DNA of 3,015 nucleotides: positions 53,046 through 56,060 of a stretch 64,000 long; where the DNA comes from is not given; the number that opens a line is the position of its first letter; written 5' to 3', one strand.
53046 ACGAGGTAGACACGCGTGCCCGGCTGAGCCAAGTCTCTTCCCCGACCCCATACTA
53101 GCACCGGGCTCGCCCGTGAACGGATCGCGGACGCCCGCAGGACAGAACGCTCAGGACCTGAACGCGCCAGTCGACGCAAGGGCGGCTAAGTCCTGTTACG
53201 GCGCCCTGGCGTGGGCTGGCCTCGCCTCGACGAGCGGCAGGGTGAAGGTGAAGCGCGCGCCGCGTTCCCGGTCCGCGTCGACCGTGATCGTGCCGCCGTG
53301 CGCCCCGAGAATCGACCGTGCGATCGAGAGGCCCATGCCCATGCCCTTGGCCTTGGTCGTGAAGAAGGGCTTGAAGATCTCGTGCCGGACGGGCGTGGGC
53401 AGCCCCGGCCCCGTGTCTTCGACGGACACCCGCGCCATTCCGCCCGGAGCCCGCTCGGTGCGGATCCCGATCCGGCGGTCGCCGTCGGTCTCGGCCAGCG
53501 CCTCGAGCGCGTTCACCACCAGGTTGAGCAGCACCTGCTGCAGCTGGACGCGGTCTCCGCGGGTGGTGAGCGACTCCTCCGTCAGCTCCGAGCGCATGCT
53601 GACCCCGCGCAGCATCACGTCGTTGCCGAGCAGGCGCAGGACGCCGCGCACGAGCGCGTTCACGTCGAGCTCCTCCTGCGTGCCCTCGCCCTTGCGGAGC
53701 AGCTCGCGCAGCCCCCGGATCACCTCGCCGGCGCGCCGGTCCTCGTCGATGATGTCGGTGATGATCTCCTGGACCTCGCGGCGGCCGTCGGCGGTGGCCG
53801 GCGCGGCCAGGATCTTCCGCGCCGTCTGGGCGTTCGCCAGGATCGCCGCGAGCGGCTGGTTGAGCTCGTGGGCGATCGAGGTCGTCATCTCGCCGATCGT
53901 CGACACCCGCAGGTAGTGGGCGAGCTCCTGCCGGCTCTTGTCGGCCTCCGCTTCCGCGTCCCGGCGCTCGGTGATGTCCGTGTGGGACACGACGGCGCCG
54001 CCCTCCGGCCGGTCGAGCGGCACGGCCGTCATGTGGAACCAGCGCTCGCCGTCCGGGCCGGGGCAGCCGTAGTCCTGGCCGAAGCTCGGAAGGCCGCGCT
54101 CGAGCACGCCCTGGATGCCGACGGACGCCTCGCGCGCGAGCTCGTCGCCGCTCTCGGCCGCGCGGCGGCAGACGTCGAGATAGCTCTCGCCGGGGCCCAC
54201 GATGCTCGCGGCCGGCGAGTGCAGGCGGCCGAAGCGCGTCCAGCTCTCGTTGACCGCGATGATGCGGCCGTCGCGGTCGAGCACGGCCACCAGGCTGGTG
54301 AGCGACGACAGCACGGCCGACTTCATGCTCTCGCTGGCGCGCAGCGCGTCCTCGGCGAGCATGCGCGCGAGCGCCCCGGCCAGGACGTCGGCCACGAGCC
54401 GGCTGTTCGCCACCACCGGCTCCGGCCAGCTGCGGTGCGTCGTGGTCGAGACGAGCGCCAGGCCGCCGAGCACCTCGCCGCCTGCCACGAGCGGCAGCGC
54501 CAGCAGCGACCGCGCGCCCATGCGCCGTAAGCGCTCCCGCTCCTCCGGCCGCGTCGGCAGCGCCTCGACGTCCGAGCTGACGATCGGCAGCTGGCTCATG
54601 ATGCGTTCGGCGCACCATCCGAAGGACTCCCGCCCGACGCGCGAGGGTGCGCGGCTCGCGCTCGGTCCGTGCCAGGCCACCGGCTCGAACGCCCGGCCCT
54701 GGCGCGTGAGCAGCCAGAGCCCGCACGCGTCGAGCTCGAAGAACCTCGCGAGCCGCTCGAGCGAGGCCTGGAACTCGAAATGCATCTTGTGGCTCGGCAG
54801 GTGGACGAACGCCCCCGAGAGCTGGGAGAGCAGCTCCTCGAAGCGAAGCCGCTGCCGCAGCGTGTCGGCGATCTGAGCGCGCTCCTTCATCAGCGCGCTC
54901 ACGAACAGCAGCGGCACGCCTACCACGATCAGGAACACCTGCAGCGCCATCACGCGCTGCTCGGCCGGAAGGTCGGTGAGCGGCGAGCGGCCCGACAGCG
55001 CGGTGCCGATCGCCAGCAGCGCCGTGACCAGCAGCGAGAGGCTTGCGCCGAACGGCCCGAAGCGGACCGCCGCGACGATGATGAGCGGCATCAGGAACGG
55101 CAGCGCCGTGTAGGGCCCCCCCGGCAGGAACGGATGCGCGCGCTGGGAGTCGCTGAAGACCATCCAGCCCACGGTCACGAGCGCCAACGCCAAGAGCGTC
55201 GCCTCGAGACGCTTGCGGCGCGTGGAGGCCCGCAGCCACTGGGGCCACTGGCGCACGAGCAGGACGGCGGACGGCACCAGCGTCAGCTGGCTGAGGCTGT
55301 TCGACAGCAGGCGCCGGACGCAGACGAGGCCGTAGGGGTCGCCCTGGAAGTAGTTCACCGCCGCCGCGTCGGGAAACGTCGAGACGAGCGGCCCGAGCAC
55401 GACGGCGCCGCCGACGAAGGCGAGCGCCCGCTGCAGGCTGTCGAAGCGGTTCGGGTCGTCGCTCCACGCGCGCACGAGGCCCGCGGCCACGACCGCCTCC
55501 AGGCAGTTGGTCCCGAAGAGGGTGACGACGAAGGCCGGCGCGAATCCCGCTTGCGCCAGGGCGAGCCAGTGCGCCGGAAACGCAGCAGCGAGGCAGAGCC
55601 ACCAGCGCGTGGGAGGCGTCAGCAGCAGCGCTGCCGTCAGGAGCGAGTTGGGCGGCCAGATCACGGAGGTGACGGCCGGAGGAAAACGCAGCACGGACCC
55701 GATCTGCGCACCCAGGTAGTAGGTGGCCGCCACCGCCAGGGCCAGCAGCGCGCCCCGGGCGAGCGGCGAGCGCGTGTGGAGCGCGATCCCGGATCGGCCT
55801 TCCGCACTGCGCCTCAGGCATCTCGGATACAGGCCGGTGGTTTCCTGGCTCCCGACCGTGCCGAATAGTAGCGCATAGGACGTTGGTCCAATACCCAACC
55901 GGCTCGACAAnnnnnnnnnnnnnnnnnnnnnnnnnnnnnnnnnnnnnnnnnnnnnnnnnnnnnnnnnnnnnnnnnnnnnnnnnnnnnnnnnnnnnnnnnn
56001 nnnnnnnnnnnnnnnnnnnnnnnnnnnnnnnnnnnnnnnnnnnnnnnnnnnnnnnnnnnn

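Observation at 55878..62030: An 18-nt motif (consensus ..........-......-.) recurs four times upstream of response-regulator genes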

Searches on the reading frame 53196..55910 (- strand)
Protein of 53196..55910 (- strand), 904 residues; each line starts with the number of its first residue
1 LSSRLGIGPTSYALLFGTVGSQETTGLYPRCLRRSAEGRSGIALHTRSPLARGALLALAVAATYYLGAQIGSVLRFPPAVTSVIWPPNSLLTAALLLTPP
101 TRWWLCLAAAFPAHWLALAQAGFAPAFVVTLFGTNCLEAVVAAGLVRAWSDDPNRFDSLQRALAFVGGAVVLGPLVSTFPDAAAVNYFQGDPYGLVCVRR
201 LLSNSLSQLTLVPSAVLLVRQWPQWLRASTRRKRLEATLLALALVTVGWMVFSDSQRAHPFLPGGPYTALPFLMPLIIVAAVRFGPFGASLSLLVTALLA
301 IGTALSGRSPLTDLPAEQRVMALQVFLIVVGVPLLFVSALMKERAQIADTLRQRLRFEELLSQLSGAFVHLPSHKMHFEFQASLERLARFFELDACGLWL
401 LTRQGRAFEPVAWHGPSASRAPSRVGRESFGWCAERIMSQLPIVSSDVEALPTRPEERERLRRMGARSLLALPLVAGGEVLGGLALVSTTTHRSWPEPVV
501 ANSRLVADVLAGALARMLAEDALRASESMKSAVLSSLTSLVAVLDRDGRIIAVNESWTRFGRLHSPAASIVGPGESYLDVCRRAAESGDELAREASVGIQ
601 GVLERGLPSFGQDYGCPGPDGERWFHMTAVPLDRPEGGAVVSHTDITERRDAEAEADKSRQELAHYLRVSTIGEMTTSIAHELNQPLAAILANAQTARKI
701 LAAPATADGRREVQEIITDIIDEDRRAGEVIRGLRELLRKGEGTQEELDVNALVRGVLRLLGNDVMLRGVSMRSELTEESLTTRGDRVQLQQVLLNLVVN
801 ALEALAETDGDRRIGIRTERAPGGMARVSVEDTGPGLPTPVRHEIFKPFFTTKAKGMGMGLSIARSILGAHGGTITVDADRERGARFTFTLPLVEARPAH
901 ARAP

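Call 9: search_protein_families(library=pfam, proteins=[window:53196-55910:-])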
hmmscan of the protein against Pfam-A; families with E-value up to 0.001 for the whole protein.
window:53196-55910:- (904 aa): 8 families
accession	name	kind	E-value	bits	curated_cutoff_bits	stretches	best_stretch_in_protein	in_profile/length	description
PF05231.19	MASE1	-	1.9e-31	109.7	29.8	1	57-344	2-298/299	MASE1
PF02518.31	HATPase_c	-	7.9e-25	87.9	26.4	1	785-893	1-109/111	Histidine kinase-, DNA gyrase B-, and HSP90-like ATPase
PF01590.32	GAF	-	4.8e-13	50.2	22.4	1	380-513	6-132/133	GAF domain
PF13185.12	GAF_2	-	2.3e-09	38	28.6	1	381-493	9-115/136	GAF domain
PF08448.16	PAS_4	-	3.1e-09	37.5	23.1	1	534-650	1-109/110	PAS fold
PF12860.13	PAS_7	-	2.4e-08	34.6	27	1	536-653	3-114/115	PAS fold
PF00512.31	HisKA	-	6.4e-08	33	26.9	1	673-742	3-65/66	His Kinase A (phospho-acceptor) domain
PF13492.12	GAF_3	-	1.4e-07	32.4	27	1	381-516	7-129/129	GAF domain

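Call 44: find_related_loci(query=window:53196-55820:-, collection=metagenome_contigs, flank=10000)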
Query window:53196-55820:- (874 aa) in metagenome_contigs; peptide patterns used: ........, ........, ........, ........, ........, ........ (x = any residue, [..] = any of these).
149 stretches matched a pattern; 92 encode a relative of the query (tblastn E <= 1e-3); the best 80 are kept; 80 distinct loci.
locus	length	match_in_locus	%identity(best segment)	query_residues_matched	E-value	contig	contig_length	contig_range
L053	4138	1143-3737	85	5-874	0e+0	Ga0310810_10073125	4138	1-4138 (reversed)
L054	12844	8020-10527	86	34-874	0e+0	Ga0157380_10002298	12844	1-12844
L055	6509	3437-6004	63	22-874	0e+0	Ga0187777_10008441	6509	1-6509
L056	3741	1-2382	63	84-874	0e+0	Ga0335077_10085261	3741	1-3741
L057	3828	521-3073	58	18-869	0e+0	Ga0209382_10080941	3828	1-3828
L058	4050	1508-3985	56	25-867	0e+0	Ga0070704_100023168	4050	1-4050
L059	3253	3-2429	57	60-869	0e+0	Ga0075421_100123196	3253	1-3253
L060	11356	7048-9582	48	15-866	0e+0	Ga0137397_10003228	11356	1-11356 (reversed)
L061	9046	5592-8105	48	27-862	0e+0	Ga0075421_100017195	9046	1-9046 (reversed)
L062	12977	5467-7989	45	22-866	0e+0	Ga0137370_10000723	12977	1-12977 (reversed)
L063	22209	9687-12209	45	22-866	0e+0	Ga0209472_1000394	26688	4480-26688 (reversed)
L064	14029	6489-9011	45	22-866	0e+0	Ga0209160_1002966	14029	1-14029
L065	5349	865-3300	46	24-865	0e+0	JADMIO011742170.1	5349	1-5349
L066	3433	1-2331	49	55-862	0e+0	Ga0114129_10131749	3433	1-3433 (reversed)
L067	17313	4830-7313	47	34-863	0e+0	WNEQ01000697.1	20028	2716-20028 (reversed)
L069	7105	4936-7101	47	9-778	0e+0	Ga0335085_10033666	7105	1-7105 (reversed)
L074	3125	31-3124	47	34-862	4e-154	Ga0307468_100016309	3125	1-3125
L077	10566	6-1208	56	467-867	3e-123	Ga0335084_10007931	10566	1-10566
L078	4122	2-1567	45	343-862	3e-124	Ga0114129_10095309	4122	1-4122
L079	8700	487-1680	55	469-866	1e-119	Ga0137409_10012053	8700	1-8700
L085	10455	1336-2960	45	321-862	1e-89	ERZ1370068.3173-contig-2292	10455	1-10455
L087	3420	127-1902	44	398-865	8e-84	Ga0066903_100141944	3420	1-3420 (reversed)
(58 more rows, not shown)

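Call 57: search_protein_families(library=pfam, proteins=[L054:3739-4287:-, L060:5439-6029:+, L060:6458-7036:+, L061:678-1235:+, L061:4469-5134:-, L062:1292-4084:+, L062:150-1061:-, L062:4654-5289:-, L062:8791-9012:+, L062:10432-12975:+], max_evalue=0.001)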
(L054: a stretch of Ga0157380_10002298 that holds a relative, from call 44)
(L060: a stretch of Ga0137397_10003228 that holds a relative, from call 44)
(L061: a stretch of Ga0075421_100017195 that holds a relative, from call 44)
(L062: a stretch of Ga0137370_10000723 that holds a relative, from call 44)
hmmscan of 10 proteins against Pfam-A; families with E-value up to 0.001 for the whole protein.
L054:3739-4287:- (183 aa): 2 families
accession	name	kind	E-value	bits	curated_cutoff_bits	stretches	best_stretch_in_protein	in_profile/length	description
PF11075.13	DUF2780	-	2.4e-27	96.5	27.5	1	38-182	29-175/176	Protein of unknown function VcgC/VcgE (DUF2780)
PF10025.14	DUF2267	-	0.00037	21.2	29.8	1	50-105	62-116/122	Uncharacterized conserved protein (DUF2267)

L060:5439-6029:+ (197 aa): 1 family
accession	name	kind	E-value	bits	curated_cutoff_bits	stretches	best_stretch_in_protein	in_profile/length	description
PF00691.25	OmpA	-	1.5e-19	70.6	27.2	1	94-181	2-91/98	OmpA family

L060:6458-7036:+ (193 aa): 0 families

L061:678-1235:+ (186 aa): 1 family
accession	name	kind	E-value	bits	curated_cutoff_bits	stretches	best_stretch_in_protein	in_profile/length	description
PF04366.17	Ysc84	-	4.5e-07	30.1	25.1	1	100-183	3-87/127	Las17-binding protein actin regulator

L061:4469-5134:- (222 aa): 1 family
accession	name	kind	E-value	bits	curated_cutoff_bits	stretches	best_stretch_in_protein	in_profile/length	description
PF00691.25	OmpA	-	1.4e-21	77.1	27.2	1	119-207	2-92/98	OmpA family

L062:1292-4084:+ (931 aa): 2 families
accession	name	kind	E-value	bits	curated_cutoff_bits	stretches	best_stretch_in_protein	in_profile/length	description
PF22422.2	MGH1-like_GH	-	1.3e-21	78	27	2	721-889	252-354/356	Mannosylglycerate hydrolase MGH1-like glycoside hydrolase domain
PF03200.22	Glyco_hydro_63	-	7.5e-10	38.6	22.4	1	581-808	252-429/492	Glycosyl hydrolase family 63 C-terminal domain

L062:150-1061:- (304 aa): 1 family
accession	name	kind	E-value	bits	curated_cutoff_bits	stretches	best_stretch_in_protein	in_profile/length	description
PF09865.15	DUF2092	-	3.7e-65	219.7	21.2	1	71-282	1-211/212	Predicted periplasmic protein (DUF2092)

L062:4654-5289:- (212 aa): 2 families
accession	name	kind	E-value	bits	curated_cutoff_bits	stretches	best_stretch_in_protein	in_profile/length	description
PF05494.18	MlaC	-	4.7e-44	150.6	26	1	36-195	3-165/166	MlaC protein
PF16156.12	DUF4864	-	3.6e-05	24.5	27.1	1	73-171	17-110/117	Domain of unknown function (DUF4864)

L062:8791-9012:+ (74 aa): 0 families

L062:10432-12975:+ (848 aa): 3 families
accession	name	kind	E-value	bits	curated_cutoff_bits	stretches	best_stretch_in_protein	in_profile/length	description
PF03176.21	MMPL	-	5.8e-33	114.7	20.5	1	219-453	72-309/333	MMPL family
PF12349.14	Sterol-sensing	-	2.9e-08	34.2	22.3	1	313-449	3-139/153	Sterol-sensing domain of SREBP cleavage-activation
PF02460.24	Patched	-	8.1e-05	22.9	23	1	320-444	30-155/156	Patched SSD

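Call 58: search_protein_families(library=pfam, proteins=[L066:2415-2798:+, L066:2901-3431:+, L067:3270-4223:+, L067:4255-4662:-, L067:16693-17172:-, L069:690-1307:+, L069:4441-4962:+, L074:682-1221:+, L077:4664-5245:+, L077:3972-4580:-], max_evalue=0.001)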
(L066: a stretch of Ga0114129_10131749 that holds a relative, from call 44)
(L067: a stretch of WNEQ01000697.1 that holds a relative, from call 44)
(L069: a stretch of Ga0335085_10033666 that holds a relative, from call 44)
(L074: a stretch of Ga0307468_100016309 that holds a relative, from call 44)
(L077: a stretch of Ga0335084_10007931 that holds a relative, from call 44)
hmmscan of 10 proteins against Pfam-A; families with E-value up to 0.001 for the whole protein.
L066:2415-2798:+ (128 aa): 2 families
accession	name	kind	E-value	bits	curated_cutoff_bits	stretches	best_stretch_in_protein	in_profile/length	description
PF00072.30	Response_reg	-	4e-24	85.4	30.2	1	6-115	1-110/111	Response regulator receiver domain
PF06490.17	FleQ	-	0.00012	22.8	22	1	6-119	2-107/108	Flagellar regulatory protein FleQ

L066:2901-3431:+ (177 aa): 0 families

L067:3270-4223:+ (318 aa): 1 family
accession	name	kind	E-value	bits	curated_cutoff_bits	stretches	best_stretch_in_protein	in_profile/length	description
PF04333.18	MlaA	-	1.6e-65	220.8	25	1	120-313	2-193/195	MlaA lipoprotein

L067:4255-4662:- (136 aa): 0 families

L067:16693-17172:- (160 aa): 3 families
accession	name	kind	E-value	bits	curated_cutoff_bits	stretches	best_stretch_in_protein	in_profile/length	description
PF13441.11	Gly-zipper_YMGG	-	1.1e-10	41.5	28.9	1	78-118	2-42/45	YMGG-like Gly-zipper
PF13436.11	Gly-zipper_OmpA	-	2.1e-10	40.7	27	1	80-118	5-43/44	Glycine-zipper domain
PF13488.11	Gly-zipper_Omp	-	2e-09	37.7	25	1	82-120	2-40/46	Glycine zipper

L069:690-1307:+ (206 aa): 1 family
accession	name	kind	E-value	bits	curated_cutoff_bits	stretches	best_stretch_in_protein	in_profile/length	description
PF00691.25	OmpA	-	2.1e-19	70.1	27.2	1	103-190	2-91/98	OmpA family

L069:4441-4962:+ (174 aa): 1 family
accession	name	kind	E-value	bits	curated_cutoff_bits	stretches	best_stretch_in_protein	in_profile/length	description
PF03729.18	DUF308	-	2.3e-05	25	25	0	103-142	30-73/73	Short repeat of unknown function (DUF308)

L074:682-1221:+ (180 aa): 0 families

L077:4664-5245:+ (194 aa): 0 families

L077:3972-4580:- (203 aa): 1 family
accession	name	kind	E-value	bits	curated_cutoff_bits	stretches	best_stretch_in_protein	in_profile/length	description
PF03729.18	DUF308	-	0.00023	21.8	25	0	111-158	23-72/73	Short repeat of unknown function (DUF308)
